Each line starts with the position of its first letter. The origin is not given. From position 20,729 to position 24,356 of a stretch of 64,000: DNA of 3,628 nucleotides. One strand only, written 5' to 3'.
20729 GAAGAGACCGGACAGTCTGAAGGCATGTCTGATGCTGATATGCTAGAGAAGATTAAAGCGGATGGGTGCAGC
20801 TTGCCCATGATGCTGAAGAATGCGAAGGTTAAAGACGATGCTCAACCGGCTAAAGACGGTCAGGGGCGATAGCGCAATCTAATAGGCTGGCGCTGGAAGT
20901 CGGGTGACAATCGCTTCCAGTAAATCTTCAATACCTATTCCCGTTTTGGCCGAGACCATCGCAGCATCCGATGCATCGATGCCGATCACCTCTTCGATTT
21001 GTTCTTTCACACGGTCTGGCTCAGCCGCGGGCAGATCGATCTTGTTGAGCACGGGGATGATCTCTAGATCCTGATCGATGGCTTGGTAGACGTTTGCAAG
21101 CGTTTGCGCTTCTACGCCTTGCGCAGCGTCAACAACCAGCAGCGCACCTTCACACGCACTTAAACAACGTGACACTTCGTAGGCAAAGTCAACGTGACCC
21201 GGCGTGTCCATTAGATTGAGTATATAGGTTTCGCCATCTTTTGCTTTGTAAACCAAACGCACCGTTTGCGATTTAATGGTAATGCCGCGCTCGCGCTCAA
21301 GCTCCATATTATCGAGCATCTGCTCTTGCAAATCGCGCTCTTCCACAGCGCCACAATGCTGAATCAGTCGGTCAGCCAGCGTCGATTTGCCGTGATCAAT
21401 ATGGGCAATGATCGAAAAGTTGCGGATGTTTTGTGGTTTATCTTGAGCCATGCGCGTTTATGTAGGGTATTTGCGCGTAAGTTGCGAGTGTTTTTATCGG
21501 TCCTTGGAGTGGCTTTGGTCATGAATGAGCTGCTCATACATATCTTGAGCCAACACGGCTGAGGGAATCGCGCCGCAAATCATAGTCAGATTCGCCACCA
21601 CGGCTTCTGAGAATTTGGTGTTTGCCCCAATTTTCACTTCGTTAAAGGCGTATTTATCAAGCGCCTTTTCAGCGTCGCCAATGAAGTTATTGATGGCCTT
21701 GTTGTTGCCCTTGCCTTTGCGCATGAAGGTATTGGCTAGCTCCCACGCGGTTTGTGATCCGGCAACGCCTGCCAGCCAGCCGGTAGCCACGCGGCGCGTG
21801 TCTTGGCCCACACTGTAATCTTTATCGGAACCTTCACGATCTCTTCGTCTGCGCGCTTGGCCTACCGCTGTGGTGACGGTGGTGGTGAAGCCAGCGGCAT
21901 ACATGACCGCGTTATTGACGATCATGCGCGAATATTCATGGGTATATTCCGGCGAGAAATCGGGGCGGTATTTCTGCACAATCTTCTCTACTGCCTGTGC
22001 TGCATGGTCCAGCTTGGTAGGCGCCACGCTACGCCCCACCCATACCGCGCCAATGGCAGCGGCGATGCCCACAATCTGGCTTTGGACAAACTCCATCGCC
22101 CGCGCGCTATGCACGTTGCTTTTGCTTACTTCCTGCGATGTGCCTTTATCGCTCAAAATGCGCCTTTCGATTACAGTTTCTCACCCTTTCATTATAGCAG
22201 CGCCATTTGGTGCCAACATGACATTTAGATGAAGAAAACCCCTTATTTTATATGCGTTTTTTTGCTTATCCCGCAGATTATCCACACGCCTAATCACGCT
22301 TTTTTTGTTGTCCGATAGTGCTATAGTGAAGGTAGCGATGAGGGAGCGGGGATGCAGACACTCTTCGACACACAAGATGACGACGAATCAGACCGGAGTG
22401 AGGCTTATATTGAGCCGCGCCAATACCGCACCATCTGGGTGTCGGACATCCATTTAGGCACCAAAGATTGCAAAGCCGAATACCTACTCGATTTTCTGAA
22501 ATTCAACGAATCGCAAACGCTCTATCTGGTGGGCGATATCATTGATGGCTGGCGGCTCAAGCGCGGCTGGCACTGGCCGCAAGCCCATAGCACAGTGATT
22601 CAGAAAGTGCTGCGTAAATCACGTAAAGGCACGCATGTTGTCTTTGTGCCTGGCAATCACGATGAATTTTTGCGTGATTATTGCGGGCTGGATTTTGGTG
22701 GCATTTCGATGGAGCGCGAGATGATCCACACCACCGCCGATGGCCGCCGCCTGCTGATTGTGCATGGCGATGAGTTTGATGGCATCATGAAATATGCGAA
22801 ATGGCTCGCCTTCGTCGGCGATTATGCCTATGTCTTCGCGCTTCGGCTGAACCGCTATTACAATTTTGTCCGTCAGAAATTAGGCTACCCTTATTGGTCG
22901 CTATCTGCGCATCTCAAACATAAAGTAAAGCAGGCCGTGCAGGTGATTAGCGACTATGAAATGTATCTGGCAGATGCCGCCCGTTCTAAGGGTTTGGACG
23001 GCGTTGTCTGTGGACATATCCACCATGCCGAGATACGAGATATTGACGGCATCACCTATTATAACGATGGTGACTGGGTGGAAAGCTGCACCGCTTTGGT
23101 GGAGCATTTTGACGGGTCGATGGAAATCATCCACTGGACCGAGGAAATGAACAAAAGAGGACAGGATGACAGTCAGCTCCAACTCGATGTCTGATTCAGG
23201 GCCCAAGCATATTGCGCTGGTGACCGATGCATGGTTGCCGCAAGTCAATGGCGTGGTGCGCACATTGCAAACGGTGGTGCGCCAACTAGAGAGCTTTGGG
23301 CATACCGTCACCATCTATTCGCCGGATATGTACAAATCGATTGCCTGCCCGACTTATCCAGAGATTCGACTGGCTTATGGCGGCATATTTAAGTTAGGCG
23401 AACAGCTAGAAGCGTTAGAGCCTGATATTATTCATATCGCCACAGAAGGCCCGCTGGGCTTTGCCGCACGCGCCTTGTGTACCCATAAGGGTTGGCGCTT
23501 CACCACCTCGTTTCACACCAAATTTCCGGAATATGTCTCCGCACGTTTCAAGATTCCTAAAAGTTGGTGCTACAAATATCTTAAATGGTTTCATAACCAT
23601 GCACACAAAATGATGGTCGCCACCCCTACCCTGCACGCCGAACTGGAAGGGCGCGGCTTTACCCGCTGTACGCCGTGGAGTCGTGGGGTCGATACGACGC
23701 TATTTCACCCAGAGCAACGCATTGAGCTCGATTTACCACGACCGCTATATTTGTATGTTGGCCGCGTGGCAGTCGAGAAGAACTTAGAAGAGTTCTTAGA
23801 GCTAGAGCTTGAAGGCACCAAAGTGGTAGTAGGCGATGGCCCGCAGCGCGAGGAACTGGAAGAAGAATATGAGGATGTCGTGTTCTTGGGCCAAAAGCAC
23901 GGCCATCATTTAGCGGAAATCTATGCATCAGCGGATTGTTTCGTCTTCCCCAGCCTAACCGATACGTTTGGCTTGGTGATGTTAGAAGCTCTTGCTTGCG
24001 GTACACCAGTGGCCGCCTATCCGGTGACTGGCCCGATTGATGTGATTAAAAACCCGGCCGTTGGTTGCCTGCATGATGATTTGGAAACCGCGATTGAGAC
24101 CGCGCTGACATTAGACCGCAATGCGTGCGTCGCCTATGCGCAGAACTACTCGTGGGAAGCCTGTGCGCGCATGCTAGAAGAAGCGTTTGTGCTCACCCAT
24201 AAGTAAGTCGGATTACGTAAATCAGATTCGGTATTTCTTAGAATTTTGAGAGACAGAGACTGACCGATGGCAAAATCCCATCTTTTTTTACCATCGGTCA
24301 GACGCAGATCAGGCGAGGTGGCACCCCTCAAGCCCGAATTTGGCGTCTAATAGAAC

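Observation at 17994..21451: lepA (EF4) is split at the G-domain/domain II linker by a 1.65 kb insertion, with both halves intact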

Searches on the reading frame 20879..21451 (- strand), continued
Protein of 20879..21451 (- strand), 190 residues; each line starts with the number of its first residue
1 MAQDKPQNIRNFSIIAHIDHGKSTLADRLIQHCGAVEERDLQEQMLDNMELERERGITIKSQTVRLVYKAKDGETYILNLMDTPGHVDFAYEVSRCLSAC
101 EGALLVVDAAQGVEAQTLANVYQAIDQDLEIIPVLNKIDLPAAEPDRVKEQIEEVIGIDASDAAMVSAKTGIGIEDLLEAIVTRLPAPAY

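Call 54: search_solved_structures(query=window:20879-21451:-, show_alignments=1, max_evalue=1e-40)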
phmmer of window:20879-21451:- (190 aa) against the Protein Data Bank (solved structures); distinct sequences matched with E-value up to 1e-40: 5.
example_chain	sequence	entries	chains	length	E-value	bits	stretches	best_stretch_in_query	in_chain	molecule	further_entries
3cb4_D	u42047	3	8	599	3.5e-84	284.2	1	7-188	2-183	GTP-binding protein lepA | Elongation factor 4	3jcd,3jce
3deg_C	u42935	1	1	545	5.9e-84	283.4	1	7-188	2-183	GTP-binding protein lepA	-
2ywe_A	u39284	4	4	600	4.6e-83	280.5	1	6-188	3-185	GTP-binding protein lepA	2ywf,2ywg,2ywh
5imq_B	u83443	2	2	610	1.3e-71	243.3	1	7-188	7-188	Elongation factor 4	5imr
4w2e_y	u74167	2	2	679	1.7e-71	242.9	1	7-188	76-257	50S ribosomal protein L9, Elongation factor 4 | GDPCP fused to the N-terminus of the ribosomal protein L9,Elongation factor 4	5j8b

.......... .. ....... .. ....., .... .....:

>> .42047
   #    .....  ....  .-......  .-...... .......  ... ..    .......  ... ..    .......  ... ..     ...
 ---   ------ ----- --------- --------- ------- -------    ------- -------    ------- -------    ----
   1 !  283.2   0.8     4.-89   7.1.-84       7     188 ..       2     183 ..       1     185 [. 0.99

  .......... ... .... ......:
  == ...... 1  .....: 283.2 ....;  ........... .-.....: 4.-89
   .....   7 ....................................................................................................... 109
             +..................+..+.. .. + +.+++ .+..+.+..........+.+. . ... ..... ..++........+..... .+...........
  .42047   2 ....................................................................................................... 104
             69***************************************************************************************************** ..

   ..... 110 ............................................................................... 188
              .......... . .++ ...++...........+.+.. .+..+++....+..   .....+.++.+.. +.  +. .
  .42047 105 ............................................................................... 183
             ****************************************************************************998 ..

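Call 58: search_protein_families(library=padloc, proteins=[L007:8977-10245:-, L005:8539-9966:-, L003:8567-9190:-, L091:9958-10326:+], max_evalue=0.01)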
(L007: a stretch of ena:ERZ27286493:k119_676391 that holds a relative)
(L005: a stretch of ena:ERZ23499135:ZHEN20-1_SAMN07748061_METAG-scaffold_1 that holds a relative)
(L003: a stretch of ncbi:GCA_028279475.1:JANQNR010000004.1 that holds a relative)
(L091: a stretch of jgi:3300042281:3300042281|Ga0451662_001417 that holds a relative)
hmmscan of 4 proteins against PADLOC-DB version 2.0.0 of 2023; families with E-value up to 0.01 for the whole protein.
L007:8977-10245:- (422 aa): 0 families

L005:8539-9966:- (475 aa): 0 families

L003:8567-9190:- (207 aa): 0 families

L091:9958-10326:+ (122 aa): 1 family
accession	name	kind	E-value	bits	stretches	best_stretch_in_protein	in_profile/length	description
PDLC03864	LmuB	-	0.0089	12.6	0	55-118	267-330/657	-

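Call 72: search_protein_families(library=ncbifam, proteins=[window:20879-21451:-], max_evalue=0.001)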
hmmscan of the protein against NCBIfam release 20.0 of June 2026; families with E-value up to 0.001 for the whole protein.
window:20879-21451:- (190 aa): 41 families (the best 25 are shown)
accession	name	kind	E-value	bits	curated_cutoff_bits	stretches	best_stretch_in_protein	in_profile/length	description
TIGR01393.1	lepA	equivalog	6.8e-100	335.1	533.9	1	7-189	1-183/595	translation elongation factor 4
TIGR01394.1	TypA_BipA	equivalog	3.2e-43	147.9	757.3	1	9-163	1-152/594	translational GTPase TypA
TIGR00484.1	EF-G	equivalog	2.4e-35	121.8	659.4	1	7-182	8-176/691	elongation factor G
NF007583.0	PRK10218.1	equivalog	3e-34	118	1260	1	8-164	4-157/607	ribosome-dependent GTPase TypA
TIGR00490.1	aEF-2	equivalog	8.7e-34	116.7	738.45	1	5-150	15-160/720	elongation factor EF-2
NF012153.1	tet_protect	equivalog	1.3e-33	116.1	775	1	11-156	2-145/614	tetracycline resistance ribosomal protection protein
NF001964.0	PRK00741.1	equivalog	1.7e-31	109.2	473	1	7-161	10-166/529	peptide chain release factor 3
TIGR00503.1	prfC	equivalog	2.1e-28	99.1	466.95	1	9-162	11-166/527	peptide chain release factor 3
NF009381.0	PRK12740.1-5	subfamily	3.2e-27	95.2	583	1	1-158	1-156/692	elongation factor G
NF033148.1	tet_protect_M_W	exception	1.2e-26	93.2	1100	1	8-170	2-162/639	TetM/TetW/TetO/TetS family tetracycline resistance ribosomal protection protein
NF000120.3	47473_otr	exception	1.8e-26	92.9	900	1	11-174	4-162/608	tetracycline resistance ribosomal protection protein Otr(A)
NF009892.0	PRK13351.1-3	equivalog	2.9e-24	85.5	640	1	8-158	2-155/623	elongation factor G-like protein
NF012155.1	tet_protect_M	exception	6.8e-23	80.7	1420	1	9-155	3-147/639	tetracycline resistance ribosomal protection protein Tet(M)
TIGR00231.1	small_GTP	domain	2e-21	76.5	42.5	1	10-181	4-162/164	GTP-binding protein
NF009891.0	PRK13351.1-1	equivalog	3.7e-21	75.4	597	1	1-157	1-155/681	elongation factor G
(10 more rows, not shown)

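Call 82: list_cluster_members(proteins=[P0014, P0019, P0021, P0023, P0033, P0150, P0153, P0159, P0164, P0165])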
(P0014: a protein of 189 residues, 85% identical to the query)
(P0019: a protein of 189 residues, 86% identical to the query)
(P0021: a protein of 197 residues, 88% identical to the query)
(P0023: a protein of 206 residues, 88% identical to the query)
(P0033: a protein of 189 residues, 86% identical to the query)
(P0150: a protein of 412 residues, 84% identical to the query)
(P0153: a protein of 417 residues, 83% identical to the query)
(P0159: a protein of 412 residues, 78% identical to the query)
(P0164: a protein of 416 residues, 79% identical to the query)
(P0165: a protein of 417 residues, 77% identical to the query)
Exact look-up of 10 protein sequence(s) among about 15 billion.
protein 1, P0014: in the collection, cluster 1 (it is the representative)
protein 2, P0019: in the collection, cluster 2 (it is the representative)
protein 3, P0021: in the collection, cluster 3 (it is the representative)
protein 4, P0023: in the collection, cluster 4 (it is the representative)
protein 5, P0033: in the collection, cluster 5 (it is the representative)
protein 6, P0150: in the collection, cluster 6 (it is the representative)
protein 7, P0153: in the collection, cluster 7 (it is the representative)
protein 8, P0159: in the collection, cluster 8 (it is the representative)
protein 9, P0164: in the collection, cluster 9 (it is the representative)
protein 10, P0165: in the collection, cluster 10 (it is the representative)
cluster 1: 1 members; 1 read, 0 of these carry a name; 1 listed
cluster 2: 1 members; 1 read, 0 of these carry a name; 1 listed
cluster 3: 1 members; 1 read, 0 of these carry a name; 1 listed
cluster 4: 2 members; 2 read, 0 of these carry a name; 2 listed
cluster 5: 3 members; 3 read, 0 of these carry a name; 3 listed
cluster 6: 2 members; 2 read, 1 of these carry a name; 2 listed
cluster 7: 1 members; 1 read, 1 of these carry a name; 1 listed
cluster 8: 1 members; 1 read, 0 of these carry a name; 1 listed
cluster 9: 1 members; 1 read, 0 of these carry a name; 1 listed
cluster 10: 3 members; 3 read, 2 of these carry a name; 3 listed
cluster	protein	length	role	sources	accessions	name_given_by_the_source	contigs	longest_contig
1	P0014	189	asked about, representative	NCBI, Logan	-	-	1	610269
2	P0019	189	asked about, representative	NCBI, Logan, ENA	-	-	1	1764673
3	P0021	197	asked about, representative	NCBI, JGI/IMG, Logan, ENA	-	-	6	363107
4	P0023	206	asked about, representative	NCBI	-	-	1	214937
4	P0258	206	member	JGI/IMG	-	-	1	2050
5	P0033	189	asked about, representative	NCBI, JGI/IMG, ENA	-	-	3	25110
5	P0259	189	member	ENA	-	-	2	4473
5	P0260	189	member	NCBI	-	-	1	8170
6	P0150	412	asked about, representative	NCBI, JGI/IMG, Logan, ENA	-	-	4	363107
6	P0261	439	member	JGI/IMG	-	GTP-binding protein LepA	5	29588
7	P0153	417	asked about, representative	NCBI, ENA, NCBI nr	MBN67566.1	MAG: elongation factor 4 [Rickettsiales bacterium] | elongation factor 4 [Rickettsiales bacterium]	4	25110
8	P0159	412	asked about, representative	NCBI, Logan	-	-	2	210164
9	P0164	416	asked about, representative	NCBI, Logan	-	-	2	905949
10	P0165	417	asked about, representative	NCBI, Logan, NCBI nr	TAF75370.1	MAG: elongation factor 4 [Alphaproteobacteria bacterium]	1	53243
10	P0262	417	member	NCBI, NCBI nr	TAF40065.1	MAG: elongation factor 4 [Alphaproteobacteria bacterium]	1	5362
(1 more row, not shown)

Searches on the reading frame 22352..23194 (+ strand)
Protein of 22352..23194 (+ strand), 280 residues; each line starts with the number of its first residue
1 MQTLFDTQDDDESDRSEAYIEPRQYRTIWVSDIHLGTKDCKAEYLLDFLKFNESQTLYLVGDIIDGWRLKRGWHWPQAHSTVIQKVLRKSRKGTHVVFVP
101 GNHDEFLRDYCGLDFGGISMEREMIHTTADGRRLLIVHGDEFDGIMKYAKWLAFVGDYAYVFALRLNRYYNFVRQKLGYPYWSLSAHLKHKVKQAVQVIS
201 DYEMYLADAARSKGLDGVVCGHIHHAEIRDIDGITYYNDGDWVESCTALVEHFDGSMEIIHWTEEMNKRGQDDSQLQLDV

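Call 6: search_protein_families(library=pfam, proteins=[window:22352-23194:+], max_evalue=0.01)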
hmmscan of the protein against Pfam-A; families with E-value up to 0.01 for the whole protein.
window:22352-23194:+ (280 aa): 2 families
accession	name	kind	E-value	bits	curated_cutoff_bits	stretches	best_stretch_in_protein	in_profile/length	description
PF00149.33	Metallophos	-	1.2e-10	42.5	21.5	1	26-225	2-190/191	Calcineurin-like phosphoesterase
PF12850.12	Metallophos_2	-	6.5e-09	36.4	27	1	201-242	91-135/154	Calcineurin-like phosphoesterase superfamily domain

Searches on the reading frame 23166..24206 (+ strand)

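Call 75: search_protein_families(library=pfam, proteins=[window:23166-24206:+], max_evalue=0.0001)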
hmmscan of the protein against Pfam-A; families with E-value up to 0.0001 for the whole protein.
window:23166-24206:+ (346 aa): 5 families
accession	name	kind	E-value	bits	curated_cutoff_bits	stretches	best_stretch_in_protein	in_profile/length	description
PF13439.12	Glyco_transf_4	-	6.4e-22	78.8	28.5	1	27-178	1-169/170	Glycosyltransferase Family 4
PF13692.12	Glyco_trans_1_4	-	2.3e-20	73.8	27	1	193-308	2-131/142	Glycosyl transferases group 1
PF00534.26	Glycos_transf_1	-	3.4e-20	72.7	26.4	1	188-303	11-140/172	Glycosyl transferases group 1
PF13579.12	Glyco_trans_4_4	-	2.4e-08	34.9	29.7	1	28-165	1-147/158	Glycosyl transferase 4-like domain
PF20706.3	GT4-conflict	-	2.5e-06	27.2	26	1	248-289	274-315/385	Family 4 Glycosyltransferase in conflict systems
